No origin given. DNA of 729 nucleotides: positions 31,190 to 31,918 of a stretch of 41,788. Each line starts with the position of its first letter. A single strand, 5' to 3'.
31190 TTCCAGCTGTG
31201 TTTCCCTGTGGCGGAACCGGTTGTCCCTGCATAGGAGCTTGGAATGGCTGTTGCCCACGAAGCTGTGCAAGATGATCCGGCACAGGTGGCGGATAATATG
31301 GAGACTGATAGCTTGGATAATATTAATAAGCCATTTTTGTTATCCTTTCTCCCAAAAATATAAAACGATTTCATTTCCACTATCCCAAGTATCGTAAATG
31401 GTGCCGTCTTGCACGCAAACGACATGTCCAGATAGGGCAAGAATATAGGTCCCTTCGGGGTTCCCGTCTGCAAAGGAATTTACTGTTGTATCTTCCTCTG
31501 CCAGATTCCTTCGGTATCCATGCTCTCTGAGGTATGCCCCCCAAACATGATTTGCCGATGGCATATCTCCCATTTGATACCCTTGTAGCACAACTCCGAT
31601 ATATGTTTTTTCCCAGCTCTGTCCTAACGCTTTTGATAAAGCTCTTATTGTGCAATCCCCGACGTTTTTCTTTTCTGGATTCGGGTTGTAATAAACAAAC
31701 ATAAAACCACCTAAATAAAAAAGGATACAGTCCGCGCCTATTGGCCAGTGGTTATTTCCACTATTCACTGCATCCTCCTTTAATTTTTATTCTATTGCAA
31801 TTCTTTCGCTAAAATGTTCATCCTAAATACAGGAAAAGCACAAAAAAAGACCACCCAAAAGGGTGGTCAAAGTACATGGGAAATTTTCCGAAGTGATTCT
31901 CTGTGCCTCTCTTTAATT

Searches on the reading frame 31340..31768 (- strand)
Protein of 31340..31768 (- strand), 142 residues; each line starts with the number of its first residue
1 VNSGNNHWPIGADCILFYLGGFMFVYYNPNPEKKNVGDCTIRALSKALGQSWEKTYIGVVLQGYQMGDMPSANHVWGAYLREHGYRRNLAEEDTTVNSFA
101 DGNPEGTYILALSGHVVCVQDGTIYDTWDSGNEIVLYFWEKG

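Call 3: search_protein_families(library=pfam, proteins=[window:31340-31768:-], max_evalue=0.1)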
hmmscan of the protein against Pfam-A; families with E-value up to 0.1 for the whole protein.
window:31340-31768:- (142 aa): 0 families

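Call 7: search_protein_families(library=phrogs, proteins=[window:31340-31768:-], max_evalue=0.01)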
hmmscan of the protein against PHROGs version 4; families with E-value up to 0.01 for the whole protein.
window:31340-31768:- (142 aa): 2 families
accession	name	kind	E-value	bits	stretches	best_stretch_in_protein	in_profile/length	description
phrog_3754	-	unknown function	1.9e-34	120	1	24-141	8-143/145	-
phrog_15863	-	unknown function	1.1e-11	45.6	1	24-135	3-114/312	-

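Call 29: search_protein_families(library=ncbifam, proteins=[window:31340-31768:-], max_evalue=0.1)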
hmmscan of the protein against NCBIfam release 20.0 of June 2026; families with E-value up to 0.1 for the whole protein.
window:31340-31768:- (142 aa): 0 families

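Call 30: search_solved_structures(query=window:31340-31768:-, max_evalue=10, show_alignments=2)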
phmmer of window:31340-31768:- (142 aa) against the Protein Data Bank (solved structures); distinct sequences matched with E-value up to 10: 1.
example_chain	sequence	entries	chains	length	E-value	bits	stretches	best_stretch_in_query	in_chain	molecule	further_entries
8r3p_A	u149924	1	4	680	0.96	13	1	62-130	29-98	Transketolase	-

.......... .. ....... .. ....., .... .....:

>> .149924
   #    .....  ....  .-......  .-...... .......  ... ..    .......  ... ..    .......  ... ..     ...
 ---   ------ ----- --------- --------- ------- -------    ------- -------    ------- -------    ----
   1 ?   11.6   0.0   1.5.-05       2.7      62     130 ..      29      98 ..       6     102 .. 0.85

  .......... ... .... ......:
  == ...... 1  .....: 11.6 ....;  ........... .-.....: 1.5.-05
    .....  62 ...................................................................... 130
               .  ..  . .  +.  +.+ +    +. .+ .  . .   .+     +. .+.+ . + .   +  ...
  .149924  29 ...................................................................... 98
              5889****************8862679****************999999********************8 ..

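Call 63: search_solved_structures(query=A4, max_evalue=10, show_alignments=3)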
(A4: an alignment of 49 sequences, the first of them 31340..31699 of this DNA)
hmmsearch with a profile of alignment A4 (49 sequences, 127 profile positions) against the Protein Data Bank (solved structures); distinct sequences matched with E-value up to 10: 13.
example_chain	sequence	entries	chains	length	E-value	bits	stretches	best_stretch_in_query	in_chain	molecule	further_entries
6che_A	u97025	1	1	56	0.38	14.1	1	44-81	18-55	Immunoglobulin G-binding protein G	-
5uce_A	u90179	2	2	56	0.46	13.9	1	44-81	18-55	Immunoglobulin G-binding protein G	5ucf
4nbg_A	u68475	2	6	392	0.48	13.8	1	26-92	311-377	Terminal oxygenase component of carbazole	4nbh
4nb9_A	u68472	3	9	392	0.51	13.7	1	26-92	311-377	Terminal oxygenase component of carbazole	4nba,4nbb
1ww9_A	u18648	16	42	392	0.51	13.7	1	26-92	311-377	terminal oxygenase component of carbazole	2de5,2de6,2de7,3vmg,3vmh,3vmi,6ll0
4nbf_A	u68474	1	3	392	0.51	13.7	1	26-92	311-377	Terminal oxygenase component of carbazole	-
4nbc_A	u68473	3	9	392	0.51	13.7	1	26-92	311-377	Terminal oxygenase component of carbazole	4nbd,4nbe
4nb8_A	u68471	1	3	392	0.52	13.7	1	26-92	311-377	Terminal oxygenase component of carbazole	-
2mbb_A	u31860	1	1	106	0.54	13.6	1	44-88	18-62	Immunoglobulin G-binding protein G/DNA polymerase iota fusion protein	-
6hka_A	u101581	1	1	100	0.55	13.6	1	44-99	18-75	Immunoglobulin G-binding protein G,Serine-protein kinase ATM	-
2klk_A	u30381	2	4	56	0.66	13.3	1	44-81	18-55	IMMUNOGLOBULIN G-BINDING PROTEIN G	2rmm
2kbt_A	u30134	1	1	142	0.75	13.2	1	44-89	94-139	Proto-oncogene vav,Immunoglobulin G-binding protein G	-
2xme_A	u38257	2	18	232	1.2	12.5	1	57-101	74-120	CTP-INOSITOL-1-PHOSPHATE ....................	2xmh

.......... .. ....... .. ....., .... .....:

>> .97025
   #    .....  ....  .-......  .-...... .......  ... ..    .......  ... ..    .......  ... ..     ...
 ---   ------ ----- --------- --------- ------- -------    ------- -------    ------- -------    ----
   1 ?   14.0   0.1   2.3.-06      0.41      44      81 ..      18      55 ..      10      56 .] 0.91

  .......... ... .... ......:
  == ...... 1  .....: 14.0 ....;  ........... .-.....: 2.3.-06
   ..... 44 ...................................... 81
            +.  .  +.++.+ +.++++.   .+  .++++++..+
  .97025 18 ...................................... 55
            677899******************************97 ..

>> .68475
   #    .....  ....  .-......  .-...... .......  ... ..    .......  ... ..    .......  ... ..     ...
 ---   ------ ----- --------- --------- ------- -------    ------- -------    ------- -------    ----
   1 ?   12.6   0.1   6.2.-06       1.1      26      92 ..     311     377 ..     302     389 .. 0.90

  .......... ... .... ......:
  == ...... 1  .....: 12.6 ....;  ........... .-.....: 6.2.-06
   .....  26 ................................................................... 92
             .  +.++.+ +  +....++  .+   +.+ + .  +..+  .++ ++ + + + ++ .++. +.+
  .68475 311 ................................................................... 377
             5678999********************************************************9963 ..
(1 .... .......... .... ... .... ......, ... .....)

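Call 66: search_protein_families(library=pfam, alignment_id=A4, max_evalue=0.01)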
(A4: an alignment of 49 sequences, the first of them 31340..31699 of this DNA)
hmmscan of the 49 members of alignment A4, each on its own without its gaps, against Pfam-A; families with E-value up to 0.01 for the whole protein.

A. member 1, window:31340-31699:- (119 aa): 0 families

B. families by the number of members that match (of 49 scanned): 2 families
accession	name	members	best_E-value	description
PF22262.2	DUF6950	1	0.0045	Domain of unknown function (DUF6950)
PF13542.12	HTH_Tnp_ISL3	1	0.0096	Helix-turn-helix domain of transposase family ISL3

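Call 68: search_protein_families(library=padloc, proteins=[window:31340-31768:-], max_evalue=0.01)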
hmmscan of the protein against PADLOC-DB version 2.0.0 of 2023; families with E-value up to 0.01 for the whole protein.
window:31340-31768:- (142 aa): 0 families

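Call 95: search_dna_similar(query=window:31340-31699:-, collection=phages, mode=protein, max_rows=40, rows=spread, max_evalue=0.001)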
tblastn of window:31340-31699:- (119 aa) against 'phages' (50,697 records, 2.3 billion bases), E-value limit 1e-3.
Records with a match: 138; places in all: 140; records where one place covers at least 80% of the query: 135.
Best place of each record, by identity: 60-80% 1; <60% 137.
By first word of the organism name: Pseudomonas 86; Bacillus 23; Prevotella 15; Bacteriophage 8; Dulem 2; Geobacillus 2; Butyrivibrio 1; bajarodcaudo 1.
By host as written in the record: Pseudomonas aeruginosa 39; Prevotella sp. 15; Pseudomonas aeruginosa PAO1 12; - 11; Bacillus anthracis Sterne 10; Pseudomonas aeruginosa PAK 8; Bacillus anthracis 5; Bacillus cereus 4; and 23 more.
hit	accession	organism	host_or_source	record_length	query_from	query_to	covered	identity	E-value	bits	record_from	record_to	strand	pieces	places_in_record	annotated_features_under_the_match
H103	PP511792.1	Dulem virus 33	Propithecus coquereli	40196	1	118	99%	60.7%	9e-46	162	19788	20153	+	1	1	hypothetical protein (x2)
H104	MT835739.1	Bacteriophage sp.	human fecal samples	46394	3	119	98%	55.7%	2e-39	144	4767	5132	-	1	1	record has no annotation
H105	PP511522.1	Dulem virus 35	Varecia variegata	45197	1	118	99%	51.6%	1e-39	145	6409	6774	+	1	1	hypothetical protein (x2)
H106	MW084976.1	Bacillus phage Kirov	Bacillus cereus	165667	3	118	97%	38.0%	7e-24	100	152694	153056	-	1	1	putative peptidase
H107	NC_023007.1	Bacillus phage vB_BanS-Tsamsa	Bacillus anthracis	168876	3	118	97%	38.0%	6e-23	97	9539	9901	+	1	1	hypothetical protein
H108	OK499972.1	Bacillus phage vB_BanS_Chewbecca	Bacillus anthracis Sterne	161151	3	118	97%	36.4%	3e-24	101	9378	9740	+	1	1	hypothetical protein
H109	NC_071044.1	Bacillus phage vB_BanS_Nate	Bacillus anthracis Sterne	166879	3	118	97%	36.4%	1e-23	100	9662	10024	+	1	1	hypothetical protein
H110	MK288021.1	Bacillus phage pW2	Bacillus cereus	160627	3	118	97%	35.5%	1e-21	94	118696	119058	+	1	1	hypothetical protein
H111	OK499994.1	Bacillus phage vB_BanS_Skywalker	Bacillus anthracis Sterne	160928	3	118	97%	34.7%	3e-22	96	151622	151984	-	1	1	hypothetical protein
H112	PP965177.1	Bacillus phage KoopaTroopa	Bacillus thuringiensis serovar kurstaki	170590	3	118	97%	34.7%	3e-22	96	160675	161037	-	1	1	peptidase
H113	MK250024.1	Prevotella phage Lak-B5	Prevotella sp.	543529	9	117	92%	33.9%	9e-12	66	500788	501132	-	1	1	record has no annotation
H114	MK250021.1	Prevotella phage Lak-B2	Prevotella sp.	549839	9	117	92%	33.9%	9e-12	66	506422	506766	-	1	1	record has no annotation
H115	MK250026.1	Prevotella phage Lak-B7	Prevotella sp.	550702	9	117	92%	33.9%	9e-12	66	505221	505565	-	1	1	record has no annotation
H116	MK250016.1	Prevotella phage Lak-A1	Prevotella sp.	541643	3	117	97%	31.4%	7e-11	63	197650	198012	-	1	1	record has no annotation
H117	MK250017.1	Prevotella phage Lak-A1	Prevotella sp.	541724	3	117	97%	31.4%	7e-11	63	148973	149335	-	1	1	record has no annotation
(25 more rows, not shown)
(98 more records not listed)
